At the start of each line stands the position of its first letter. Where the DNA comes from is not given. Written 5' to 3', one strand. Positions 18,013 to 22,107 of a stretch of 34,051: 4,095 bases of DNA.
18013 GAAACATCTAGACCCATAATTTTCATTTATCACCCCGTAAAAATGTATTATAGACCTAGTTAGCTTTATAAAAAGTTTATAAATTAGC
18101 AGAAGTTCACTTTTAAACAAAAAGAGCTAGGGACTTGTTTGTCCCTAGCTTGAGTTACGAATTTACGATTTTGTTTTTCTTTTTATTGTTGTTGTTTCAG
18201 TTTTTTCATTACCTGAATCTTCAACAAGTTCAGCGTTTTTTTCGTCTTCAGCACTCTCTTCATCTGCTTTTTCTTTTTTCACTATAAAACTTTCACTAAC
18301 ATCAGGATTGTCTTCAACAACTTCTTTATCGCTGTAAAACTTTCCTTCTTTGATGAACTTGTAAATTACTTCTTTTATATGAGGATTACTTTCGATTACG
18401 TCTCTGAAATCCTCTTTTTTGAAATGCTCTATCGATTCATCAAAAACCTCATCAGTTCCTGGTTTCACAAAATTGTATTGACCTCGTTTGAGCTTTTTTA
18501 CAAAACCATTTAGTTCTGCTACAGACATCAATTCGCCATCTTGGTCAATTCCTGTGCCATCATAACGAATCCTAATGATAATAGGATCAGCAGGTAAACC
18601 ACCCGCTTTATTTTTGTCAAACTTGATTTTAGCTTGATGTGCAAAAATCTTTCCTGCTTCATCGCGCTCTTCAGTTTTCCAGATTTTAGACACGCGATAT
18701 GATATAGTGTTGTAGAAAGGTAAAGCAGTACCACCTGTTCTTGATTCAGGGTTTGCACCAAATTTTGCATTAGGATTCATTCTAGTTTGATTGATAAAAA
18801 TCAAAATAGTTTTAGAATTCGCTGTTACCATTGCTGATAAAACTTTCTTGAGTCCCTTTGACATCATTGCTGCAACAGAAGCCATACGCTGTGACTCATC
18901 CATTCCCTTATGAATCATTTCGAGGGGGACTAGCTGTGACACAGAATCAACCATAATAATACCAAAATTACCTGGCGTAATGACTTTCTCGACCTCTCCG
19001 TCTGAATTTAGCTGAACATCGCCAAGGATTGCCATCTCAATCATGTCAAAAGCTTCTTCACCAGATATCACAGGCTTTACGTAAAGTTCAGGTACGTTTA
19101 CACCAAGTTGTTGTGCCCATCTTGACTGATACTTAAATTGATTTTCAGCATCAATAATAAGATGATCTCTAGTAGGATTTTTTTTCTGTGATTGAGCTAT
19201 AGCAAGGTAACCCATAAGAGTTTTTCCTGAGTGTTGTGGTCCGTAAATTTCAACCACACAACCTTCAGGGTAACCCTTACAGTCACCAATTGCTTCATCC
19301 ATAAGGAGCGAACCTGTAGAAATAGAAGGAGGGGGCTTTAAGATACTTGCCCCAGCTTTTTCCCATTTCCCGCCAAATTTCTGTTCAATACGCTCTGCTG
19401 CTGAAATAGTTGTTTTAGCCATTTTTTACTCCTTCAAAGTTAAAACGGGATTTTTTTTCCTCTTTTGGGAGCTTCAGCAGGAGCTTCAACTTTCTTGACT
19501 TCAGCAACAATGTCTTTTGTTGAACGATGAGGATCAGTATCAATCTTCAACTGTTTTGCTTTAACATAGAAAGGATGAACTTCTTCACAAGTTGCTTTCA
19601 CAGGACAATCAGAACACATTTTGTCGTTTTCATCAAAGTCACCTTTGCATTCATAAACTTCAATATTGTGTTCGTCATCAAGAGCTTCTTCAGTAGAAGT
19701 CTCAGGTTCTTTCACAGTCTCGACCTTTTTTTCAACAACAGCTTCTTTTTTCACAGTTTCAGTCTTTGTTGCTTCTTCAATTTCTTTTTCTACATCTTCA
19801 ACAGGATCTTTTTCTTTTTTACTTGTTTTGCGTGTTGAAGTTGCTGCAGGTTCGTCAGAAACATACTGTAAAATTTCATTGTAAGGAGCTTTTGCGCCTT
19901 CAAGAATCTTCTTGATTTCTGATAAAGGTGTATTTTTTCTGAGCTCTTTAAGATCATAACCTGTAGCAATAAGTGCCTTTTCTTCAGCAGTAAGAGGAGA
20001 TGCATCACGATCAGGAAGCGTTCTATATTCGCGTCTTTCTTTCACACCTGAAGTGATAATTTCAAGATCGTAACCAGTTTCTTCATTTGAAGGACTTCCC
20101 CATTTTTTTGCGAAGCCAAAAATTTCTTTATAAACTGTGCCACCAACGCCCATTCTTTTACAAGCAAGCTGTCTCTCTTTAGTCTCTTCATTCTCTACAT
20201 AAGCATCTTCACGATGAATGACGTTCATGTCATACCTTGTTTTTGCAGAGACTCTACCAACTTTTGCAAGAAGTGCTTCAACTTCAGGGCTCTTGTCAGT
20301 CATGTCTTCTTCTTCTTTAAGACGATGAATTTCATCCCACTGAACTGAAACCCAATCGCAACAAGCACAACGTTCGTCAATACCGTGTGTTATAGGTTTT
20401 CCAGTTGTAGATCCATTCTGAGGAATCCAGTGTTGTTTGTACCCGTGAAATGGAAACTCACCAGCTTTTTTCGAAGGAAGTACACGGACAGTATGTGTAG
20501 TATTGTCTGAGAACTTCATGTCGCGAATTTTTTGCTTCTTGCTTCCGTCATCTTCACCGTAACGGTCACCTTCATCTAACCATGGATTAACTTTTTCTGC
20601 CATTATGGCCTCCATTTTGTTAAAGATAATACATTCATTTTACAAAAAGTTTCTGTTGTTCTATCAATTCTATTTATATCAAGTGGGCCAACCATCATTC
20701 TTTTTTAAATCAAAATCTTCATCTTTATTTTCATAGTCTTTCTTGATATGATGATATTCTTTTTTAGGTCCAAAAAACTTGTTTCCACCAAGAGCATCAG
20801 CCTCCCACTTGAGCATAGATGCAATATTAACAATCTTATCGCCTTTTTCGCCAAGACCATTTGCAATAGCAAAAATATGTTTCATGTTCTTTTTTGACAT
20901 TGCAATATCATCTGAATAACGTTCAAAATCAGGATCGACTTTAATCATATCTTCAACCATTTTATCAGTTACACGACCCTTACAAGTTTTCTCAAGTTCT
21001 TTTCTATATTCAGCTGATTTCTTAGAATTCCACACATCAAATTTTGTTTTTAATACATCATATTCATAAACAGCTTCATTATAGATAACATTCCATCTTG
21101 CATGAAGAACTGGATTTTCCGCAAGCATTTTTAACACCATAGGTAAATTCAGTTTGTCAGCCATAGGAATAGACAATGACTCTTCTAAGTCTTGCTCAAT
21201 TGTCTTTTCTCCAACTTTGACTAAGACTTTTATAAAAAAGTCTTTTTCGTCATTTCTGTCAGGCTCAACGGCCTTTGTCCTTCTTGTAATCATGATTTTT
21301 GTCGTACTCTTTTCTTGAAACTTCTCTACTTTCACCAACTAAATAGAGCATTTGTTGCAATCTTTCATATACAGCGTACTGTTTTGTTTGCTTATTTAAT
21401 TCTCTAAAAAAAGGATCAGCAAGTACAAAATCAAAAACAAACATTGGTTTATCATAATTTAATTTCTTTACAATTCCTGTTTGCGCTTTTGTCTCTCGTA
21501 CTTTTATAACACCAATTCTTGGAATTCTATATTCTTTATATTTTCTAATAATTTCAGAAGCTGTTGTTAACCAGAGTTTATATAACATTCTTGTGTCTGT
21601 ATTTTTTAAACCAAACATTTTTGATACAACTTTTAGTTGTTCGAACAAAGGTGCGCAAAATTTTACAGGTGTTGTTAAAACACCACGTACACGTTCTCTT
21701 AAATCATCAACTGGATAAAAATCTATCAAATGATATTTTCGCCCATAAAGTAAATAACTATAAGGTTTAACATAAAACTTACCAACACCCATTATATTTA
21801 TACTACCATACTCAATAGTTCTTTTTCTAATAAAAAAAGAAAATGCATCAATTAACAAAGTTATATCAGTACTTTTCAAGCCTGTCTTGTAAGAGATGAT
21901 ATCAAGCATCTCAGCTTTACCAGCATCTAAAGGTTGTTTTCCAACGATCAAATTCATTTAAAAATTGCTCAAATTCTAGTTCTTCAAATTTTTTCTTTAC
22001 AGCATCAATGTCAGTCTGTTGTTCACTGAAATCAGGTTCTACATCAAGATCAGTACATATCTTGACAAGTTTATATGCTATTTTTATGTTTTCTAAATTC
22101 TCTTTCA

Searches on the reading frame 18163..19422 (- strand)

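Call 11: search_protein_families(library=phrogs, proteins=[window:18163-19422:-], max_evalue=0.001)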
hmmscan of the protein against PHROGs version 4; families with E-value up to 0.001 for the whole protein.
window:18163-19422:- (419 aa): 2 families
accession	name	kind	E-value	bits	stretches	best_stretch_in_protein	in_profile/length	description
phrog_97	-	other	1.5e-41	144.2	2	14-247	28-254/506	UvsX-like recombinase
phrog_8337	-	DNA, RNA and nucleotide metabolism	2.8e-15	57.5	1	50-244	64-239/273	DNA repair protein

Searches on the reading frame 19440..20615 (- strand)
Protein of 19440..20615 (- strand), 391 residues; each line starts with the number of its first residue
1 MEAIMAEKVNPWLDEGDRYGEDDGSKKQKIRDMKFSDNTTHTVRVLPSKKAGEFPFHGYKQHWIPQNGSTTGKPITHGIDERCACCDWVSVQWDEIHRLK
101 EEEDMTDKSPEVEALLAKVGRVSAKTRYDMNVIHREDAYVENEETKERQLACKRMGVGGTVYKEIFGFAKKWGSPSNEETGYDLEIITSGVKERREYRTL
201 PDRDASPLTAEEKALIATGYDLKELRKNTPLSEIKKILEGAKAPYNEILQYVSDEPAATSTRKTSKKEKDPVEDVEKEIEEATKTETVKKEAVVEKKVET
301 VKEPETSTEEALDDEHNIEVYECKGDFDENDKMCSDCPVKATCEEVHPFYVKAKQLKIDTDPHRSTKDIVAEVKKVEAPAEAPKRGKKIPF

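Call 11: search_protein_families(library=phrogs, proteins=[window:19440-20615:-], max_evalue=0.001)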
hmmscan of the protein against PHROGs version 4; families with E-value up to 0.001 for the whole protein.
window:19440-20615:- (391 aa): 1 family
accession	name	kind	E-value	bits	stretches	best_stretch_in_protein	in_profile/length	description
phrog_1192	-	DNA, RNA and nucleotide metabolism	5.6e-22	79.6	1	22-314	19-313/326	single strand DNA binding protein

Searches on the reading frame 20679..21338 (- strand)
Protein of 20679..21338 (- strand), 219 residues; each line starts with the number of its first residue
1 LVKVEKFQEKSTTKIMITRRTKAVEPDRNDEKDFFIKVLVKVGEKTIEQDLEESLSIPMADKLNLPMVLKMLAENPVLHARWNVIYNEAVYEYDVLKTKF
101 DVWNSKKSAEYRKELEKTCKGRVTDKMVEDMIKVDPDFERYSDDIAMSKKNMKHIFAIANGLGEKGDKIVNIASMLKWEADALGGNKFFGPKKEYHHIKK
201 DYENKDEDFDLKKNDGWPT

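Call 11: search_protein_families(library=phrogs, proteins=[window:20679-21338:-], max_evalue=0.001)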
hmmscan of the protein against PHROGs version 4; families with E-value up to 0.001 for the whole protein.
window:20679-21338:- (219 aa): 2 families
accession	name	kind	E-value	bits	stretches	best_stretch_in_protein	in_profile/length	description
phrog_1069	-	unknown function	6.4e-08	33.1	1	67-180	293-405/425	-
phrog_231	-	DNA, RNA and nucleotide metabolism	1.4e-05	26.4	1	49-180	9-140/142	UvsY-like recombination mediator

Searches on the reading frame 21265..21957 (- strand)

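Call 11: search_protein_families(library=phrogs, proteins=[window:21265-21957:-], max_evalue=0.001)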
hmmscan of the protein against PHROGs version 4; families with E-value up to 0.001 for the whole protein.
window:21265-21957:- (230 aa): 1 family
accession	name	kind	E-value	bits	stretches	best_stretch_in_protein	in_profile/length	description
phrog_379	-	DNA, RNA and nucleotide metabolism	1e-06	29.3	1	14-64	32-82/138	DNA binding protein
